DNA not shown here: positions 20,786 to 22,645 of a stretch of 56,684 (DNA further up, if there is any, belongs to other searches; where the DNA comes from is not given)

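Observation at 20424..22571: Cytochrome b + 2x[4Fe-4S] + MvhD-like fusion with a coupled 170-aa partner and its own FNR-type box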

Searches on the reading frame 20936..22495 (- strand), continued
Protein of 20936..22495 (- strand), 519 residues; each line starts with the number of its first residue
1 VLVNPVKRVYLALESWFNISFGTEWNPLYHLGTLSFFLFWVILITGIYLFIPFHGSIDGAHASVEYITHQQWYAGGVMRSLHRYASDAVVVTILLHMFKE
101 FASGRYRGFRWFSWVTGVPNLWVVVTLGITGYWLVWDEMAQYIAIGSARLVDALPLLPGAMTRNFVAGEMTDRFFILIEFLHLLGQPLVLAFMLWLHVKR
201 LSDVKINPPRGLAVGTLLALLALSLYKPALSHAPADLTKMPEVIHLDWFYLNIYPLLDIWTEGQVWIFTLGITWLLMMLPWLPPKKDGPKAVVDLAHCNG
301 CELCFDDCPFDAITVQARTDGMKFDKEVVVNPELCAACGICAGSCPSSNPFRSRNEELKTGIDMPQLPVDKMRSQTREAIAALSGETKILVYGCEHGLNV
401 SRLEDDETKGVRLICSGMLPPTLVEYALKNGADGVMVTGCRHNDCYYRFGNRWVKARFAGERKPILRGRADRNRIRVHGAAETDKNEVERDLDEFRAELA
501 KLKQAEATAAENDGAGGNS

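Call 11: find_encoding_contigs(protein=P0117, flank=10000, max_places=3)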
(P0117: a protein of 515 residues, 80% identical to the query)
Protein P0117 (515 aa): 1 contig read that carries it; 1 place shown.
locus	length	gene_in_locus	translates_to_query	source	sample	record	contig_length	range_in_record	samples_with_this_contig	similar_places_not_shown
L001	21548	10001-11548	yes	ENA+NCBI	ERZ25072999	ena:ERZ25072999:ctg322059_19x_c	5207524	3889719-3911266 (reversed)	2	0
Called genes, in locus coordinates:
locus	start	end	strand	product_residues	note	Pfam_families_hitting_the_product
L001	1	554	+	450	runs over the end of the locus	PF00155:Aminotran_1_2, PF00282:Pyridoxal_deC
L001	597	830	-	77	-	-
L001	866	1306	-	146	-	PF04238:DUF420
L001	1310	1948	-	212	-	PF00578:AhpC-TSA (weak), PF02630:SCO1-SenC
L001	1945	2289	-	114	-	-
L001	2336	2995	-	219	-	PF02630:SCO1-SenC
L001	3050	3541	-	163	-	-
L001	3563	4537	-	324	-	PF02628:COX15-CtaA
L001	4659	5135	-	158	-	PF01814:Hemerythrin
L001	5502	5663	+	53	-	-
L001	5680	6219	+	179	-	-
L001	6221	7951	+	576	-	PF00115:COX1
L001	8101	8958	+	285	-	PF01040:UbiA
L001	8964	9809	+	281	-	PF02630:SCO1-SenC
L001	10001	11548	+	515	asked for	PF00033:Cytochrome_B, PF13631:Cytochrom_B_N_2, PF12797:Fer4_2 (faint), PF12837:Fer4_6 (faint), PF00037:Fer4 (weak), PF12838:Fer4_7, PF13187:Fer4_9 (weak), PF02662:FlpD, +1 more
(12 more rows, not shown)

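Call 19: search_protein_representatives(protein=window:20936-22495:-)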
Query: 519 residues. Proteins with E-value up to 0.001 (for the whole library): 4333; up to 1e-10: 1405; up to 1e-30: 500. The best 150 are listed.
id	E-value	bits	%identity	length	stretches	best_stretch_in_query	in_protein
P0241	5.8e-157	539.7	46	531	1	4-508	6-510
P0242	1.3e-155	535.2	49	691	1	19-500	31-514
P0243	2.5e-154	531.0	46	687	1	6-510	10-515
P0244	2.8e-154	530.8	46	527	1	11-507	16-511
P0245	4.1e-146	503.9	45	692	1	7-514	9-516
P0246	1.2e-134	466.1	71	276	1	240-503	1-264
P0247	4.2e-130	451.0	43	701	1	13-495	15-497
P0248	6.9e-125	433.8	53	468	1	31-379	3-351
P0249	7.0e-124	430.5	41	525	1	12-501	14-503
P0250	1.7e-123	429.2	42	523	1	8-500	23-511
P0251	3.1e-121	421.8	47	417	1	97-507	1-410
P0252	5.6e-117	407.7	42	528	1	21-489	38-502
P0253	2.1e-116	405.8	44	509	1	8-500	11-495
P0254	1.4e-115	403.1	40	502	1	10-505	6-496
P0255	8.4e-115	400.5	43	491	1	16-469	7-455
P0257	1.6e-111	389.7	41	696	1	12-500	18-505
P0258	1.8e-109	382.9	36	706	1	6-504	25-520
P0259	2.5e-109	382.5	48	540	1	5-350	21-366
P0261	5.1e-105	368.2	36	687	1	5-507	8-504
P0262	1.2e-104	367.1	53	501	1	65-392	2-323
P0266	2.0e-102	359.7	38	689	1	7-506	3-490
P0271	6.5e-96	338.2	53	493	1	10-302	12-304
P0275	1.7e-91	323.6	55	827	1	19-289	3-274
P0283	4.3e-83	295.9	48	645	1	7-288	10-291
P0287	1.4e-80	287.6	35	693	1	7-487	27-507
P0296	3.7e-76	273.0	36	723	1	5-501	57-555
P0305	1.9e-73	264.1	34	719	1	23-496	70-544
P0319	2.7e-70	253.6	45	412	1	9-280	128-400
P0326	2.6e-69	250.4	32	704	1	23-501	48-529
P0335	6.7e-67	242.4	40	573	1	24-348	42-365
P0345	7.5e-66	239.0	39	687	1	4-347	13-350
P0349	4.2e-65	236.5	38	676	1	7-348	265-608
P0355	2.2e-64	234.2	47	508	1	9-259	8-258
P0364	2.0e-63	230.9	29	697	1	5-466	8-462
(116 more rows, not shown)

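Call 28: find_related_loci(query=A2, collection=genome_contigs, flank=10000)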
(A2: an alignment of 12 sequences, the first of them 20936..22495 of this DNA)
Query A2 (519 aa) in genome_contigs; peptide patterns used: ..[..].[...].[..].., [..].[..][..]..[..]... (x = any residue, [..] = any of these).
600 stretches matched a pattern (row limit reached: there are more); 493 encode a relative of the query (tblastn E <= 1e-3); the best 80 are kept; 80 distinct loci.
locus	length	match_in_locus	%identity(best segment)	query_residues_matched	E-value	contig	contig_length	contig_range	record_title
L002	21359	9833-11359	86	1-509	0e+0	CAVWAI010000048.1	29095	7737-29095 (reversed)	MAG: uncultured Gammaproteobacteria bacterium isolate MFD03551.bin.2.48 genome assembly, contig: contig_9181, whole geno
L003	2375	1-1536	82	1-512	0e+0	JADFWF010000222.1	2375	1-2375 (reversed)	MAG: Proteobacteria bacterium isolate C4.bin.17 k83_1033252, whole genome shotgun sequence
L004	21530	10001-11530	78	1-510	0e+0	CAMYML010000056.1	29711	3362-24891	MAG: uncultured Gammaproteobacteria bacterium isolate FO_M_Gamma_012 genome assembly, contig: scaffold_2842, whole genom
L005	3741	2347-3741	82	1-465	0e+0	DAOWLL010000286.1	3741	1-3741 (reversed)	MAG TPA_asm: Gammaproteobacteria bacterium isolate CSMAG_2781 CSMAG_2781_k141_794991_length_3741_cov_22.0000, whole geno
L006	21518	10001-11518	76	1-506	0e+0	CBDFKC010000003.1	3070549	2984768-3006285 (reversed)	MAG: Candidatus Poriferihabitaceae bacterium isolate a4d69010-f4a5-4de6-8f99-68a287b319f1 genome assembly, contig: conti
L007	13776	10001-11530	77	1-510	0e+0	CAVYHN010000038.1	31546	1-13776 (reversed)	MAG: uncultured Gammaproteobacteria bacterium isolate MFD03551.bin.2.49 genome assembly, contig: contig_47981, whole gen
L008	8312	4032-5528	79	1-499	0e+0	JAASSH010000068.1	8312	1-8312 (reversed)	MAG: Gammaproteobacteria bacterium isolate HS_metabat.13 HS_C406, whole genome shotgun sequence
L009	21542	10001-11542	75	1-513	0e+0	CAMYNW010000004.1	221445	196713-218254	MAG: uncultured Gammaproteobacteria bacterium isolate FCS_M_Gamma_079 genome assembly, contig: scaffold_7, whole genome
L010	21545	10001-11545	63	3-519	0e+0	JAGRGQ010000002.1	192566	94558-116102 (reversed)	MAG: Gammaproteobacteria bacterium isolate HKST-UBA179 NODE_2_length_192566_cov_14.211233, whole genome shotgun sequence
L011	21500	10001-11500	66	1-501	0e+0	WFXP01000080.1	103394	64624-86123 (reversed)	MAG: Gammaproteobacteria bacterium isolate S141_57 k151_243352, whole genome shotgun sequence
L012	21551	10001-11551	63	4-519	0e+0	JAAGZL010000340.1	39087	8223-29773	MAG: Gammaproteobacteria bacterium isolate Cli_5 CliG_CONTIG971775, whole genome shotgun sequence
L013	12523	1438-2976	64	2-514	0e+0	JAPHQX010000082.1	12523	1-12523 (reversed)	MAG: Gammaproteobacteria bacterium isolate N1D-Bin_17 c_000000854933, whole genome shotgun sequence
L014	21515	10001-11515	65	4-508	0e+0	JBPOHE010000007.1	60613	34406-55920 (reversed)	MAG: Pseudomonadota bacterium isolate MAG_190 c_000000104706, whole genome shotgun sequence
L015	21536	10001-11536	63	4-512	0e+0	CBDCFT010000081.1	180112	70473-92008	MAG: Arenicellales bacterium isolate fa2340bb-7512-474c-9a1b-ad7969f9bc17 genome assembly, contig: contig_81, whole geno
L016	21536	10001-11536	63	3-512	0e+0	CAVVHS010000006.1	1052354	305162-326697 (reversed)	MAG: uncultured Gammaproteobacteria bacterium isolate MFD02832.bin.1.93 genome assembly, contig: contig_2405, whole geno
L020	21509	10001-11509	53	2-504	0e+0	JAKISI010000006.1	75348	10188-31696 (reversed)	MAG: Candidatus Polarisedimenticolaceae bacterium isolate D96SM.bin.13 NODE_207_length_75348_cov_12.514577, whole genome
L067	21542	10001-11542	47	4-518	8e-156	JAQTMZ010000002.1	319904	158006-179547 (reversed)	MAG: Gallionella sp. isolate STA_52 NODE_52_length_319904_cov_126.723661_Sandtown_A, whole genome shotgun sequence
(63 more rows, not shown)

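Call 34: search_solved_structures(query=window:20936-22495:-, max_evalue=0.001, show_alignments=3)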
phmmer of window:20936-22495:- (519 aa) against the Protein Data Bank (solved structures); distinct sequences matched with E-value up to 0.001: 82 (the best 60 are shown).
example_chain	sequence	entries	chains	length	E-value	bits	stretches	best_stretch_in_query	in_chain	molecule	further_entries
1q90_B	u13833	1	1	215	1e-16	63.6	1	26-199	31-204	Cytochrome b6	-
6rqf_I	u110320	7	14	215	1.2e-16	63.4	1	26-199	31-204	Cytochrome b6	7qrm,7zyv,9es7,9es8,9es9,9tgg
7r0w_I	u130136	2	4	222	2.5e-16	62.3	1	26-201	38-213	Cytochrome b6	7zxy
1vf5_A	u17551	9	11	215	8e-16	60.6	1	26-199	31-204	CYTOCHROME B6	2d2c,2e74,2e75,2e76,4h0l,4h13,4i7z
2zt9_A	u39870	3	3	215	2.8e-15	58.8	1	26-194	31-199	Cytochrome b6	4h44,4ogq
8smr_I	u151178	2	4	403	4.1e-15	58.3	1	25-213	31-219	Cytochrome b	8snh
7bkb_K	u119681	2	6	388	2.6e-12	49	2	299-359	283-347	Formylmethanofuran dehydrogenase, subunit F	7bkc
9sw2_D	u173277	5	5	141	2.3e-10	42.6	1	407-458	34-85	F420-non-reducing hydrogenase iron-sulfur subunit D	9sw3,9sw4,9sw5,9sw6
7rja_K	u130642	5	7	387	1.6e-09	39.8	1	24-203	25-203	Cytochrome b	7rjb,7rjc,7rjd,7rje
9g9t_A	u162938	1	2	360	2.5e-09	39.2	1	25-202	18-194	Cytochrome b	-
9i4x_A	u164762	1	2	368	3e-09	38.9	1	25-202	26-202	Cytochrome b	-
6nin_A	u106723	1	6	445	4.6e-09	38.3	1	28-214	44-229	Cytochrome b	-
5odc_D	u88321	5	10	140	4.7e-09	38.3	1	392-455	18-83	Methyl-viologen reducing hydrogenase subunit D | Methyl-viologen reducing hydrogenase, subunit D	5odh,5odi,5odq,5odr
2qjk_A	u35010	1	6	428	6.1e-09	37.9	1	28-214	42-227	Cytochrome b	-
2qjp_A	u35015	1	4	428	6.1e-09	37.9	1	28-214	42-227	Cytochrome b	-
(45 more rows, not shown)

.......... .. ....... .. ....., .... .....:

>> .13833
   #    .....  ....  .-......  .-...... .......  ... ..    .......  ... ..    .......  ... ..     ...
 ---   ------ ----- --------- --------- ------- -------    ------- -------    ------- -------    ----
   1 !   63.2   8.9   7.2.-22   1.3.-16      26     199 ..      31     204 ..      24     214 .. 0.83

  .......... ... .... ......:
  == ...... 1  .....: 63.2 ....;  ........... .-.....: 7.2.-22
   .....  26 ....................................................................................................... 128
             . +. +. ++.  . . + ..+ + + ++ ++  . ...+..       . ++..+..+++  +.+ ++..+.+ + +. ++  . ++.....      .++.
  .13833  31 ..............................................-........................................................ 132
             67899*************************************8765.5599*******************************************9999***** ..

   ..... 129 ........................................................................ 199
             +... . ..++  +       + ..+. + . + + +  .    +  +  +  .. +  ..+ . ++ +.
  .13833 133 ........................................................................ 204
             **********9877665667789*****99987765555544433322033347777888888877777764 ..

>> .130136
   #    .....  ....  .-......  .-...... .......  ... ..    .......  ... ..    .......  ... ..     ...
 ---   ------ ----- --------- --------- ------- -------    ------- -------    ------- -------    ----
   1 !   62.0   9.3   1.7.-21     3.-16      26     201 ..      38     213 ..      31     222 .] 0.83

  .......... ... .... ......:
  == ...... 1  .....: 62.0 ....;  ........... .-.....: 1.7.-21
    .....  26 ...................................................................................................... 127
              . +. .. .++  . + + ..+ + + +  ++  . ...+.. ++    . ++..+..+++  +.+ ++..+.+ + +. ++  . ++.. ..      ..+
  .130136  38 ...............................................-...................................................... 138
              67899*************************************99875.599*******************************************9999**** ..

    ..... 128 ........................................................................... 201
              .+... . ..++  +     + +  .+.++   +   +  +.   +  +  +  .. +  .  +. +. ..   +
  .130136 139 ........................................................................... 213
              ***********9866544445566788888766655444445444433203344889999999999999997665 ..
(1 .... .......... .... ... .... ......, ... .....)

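Call 54: find_encoding_contigs(protein=P0258, flank=8000, max_places=2)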
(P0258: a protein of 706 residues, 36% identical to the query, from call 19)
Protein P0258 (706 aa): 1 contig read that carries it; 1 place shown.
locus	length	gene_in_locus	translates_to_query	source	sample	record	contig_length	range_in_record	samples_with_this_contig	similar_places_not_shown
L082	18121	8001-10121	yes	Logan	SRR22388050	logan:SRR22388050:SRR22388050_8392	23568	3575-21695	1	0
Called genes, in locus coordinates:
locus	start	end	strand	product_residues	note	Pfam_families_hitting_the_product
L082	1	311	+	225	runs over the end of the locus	PF00072:Response_reg, PF00196:GerE, PF08281:Sigma70_r4_2 (weak)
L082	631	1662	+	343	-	PF13473:Cupredoxin_1 (faint), PF07731:Cu-oxidase_2 (weak), PF07732:Cu-oxidase_3, PF00127:Copper-bind (faint)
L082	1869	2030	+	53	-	-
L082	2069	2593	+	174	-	PF00116:COX2 (weak)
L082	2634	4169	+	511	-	PF00115:COX1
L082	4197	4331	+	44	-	-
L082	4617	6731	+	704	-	PF00033:Cytochrome_B, PF13631:Cytochrom_B_N_2, PF12838:Fer4_7 (faint), PF12837:Fer4_6 (weak), PF13187:Fer4_9 (weak), PF13237:Fer4_10 (weak), PF14697:Fer4_21 (weak), PF02662:FlpD, +3 more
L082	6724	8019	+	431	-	PF01512:Complex1_51K, PF10531:SLBB, PF10589:NADH_4Fe-4S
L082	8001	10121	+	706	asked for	PF00033:Cytochrome_B, PF13631:Cytochrom_B_N_2, PF00037:Fer4 (faint), PF12837:Fer4_6 (faint), PF12838:Fer4_7, PF13187:Fer4_9 (weak), PF13484:Fer4_16 (faint), PF02662:FlpD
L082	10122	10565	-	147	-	PF00581:Rhodanese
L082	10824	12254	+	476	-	PF00115:COX1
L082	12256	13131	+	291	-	PF01040:UbiA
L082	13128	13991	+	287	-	PF02630:SCO1-SenC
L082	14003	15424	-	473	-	PF22113:Mtrc-MtrF_II-IV_dom (faint), PF14522:Cytochrome_C7 (faint), PF00034:Cytochrom_C (weak), PF13442:Cytochrome_CBB3, PF00034:Cytochrom_C (weak), PF13442:Cytochrome_CBB3, PF00034:Cytochrom_C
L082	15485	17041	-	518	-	PF00033:Cytochrome_B, PF14358:DUF4405 (weak), PF13631:Cytochrom_B_N_2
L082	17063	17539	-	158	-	PF00355:Rieske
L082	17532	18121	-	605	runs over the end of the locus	PF14691:Fer4_20, PF00890:FAD_binding_2 (weak), PF01266:DAO (weak), PF07992:Pyr_redox_2, PF12831:FAD_oxidored (weak), PF13450:NAD_binding_8, PF12838:Fer4_7, PF00037:Fer4, +9 more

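Call 55: find_encoding_contigs(protein=P0261, flank=8000, max_places=2)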
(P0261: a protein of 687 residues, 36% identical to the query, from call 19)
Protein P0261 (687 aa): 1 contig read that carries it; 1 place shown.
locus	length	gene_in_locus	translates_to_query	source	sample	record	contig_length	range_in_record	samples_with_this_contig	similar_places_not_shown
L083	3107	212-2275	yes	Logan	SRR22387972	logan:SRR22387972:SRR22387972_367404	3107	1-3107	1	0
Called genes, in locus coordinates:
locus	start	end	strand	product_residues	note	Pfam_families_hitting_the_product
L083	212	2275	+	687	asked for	PF00033:Cytochrome_B, PF13631:Cytochrom_B_N_2, PF14697:Fer4_21 (weak), PF25160:LdpA_Fe-S-bd (faint), PF00037:Fer4 (faint), PF12797:Fer4_2 (faint), PF12838:Fer4_7, PF02662:FlpD, +2 more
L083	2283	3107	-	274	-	?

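Call 56: find_encoding_contigs(protein=P0296, flank=8000, max_places=2)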
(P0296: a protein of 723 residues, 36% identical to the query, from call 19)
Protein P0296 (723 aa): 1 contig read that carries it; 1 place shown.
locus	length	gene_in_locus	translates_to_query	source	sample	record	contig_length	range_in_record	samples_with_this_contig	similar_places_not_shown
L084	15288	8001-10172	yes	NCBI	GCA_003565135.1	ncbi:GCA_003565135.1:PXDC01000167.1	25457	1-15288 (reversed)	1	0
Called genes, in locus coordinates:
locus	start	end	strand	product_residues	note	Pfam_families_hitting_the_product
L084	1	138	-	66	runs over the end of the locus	PF11127:YgaP-like_TM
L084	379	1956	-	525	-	PF07690:MFS_1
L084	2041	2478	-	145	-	PF01242:PTPS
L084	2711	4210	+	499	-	-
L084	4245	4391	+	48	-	-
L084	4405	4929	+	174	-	-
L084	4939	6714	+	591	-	PF00115:COX1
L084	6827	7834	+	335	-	PF00578:AhpC-TSA, PF02630:SCO1-SenC, PF08534:Redoxin (faint)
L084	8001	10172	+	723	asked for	PF00033:Cytochrome_B, PF14358:DUF4405 (weak), PF13631:Cytochrom_B_N_2, PF14697:Fer4_21 (weak), PF00037:Fer4 (faint), PF12838:Fer4_7, PF13187:Fer4_9 (weak), PF02662:FlpD, +2 more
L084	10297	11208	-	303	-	PF02574:S-methyl_trans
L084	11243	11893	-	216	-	PF01243:PNPOx_N, PF10590:PNP_phzG_C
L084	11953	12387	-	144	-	-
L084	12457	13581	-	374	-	PF01040:UbiA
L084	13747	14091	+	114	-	PF01155:HypA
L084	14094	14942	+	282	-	PF02492:cobW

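Call 57: find_encoding_contigs(protein=P0326, flank=8000, max_places=2)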
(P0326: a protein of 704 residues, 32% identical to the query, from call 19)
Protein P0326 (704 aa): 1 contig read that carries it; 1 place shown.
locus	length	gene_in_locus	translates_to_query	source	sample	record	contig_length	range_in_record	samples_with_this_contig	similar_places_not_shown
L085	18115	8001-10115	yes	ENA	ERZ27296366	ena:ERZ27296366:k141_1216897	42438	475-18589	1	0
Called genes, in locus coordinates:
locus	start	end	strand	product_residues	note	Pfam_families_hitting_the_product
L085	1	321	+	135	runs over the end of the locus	PF00072:Response_reg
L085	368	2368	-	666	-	PF01541:GIY-YIG (weak), PF27096:UvrC_M, PF02151:UVR (weak), PF22920:UvrC_RNaseH, PF08459:UvrC_RNaseH_dom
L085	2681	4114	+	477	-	PF00115:COX1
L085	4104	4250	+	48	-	-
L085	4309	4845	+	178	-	-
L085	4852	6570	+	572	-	PF00115:COX1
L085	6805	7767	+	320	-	PF00578:AhpC-TSA, PF02630:SCO1-SenC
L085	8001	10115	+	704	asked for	PF00033:Cytochrome_B, PF14358:DUF4405 (weak), PF13631:Cytochrom_B_N_2, PF00037:Fer4 (faint), PF12837:Fer4_6 (faint), PF12838:Fer4_7, PF13187:Fer4_9 (weak), PF02662:FlpD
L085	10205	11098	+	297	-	PF01040:UbiA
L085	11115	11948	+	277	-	PF00027:cNMP_binding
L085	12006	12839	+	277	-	PF00027:cNMP_binding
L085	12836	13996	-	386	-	PF01546:Peptidase_M20, PF07687:M20_dimer (weak)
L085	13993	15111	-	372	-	PF05222:AlaDh_PNT_N, PF01262:AlaDh_PNT_C, PF02826:2-Hacid_dh_C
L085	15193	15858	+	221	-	PF01712:dNK, PF08433:KTI12 (weak), PF13238:AAA_18 (faint), PF13521:AAA_28, PF13671:AAA_33 (weak), PF02223:Thymidylate_kin, PF13207:AAA_17 (weak)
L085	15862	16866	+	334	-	PF01075:Glyco_transf_9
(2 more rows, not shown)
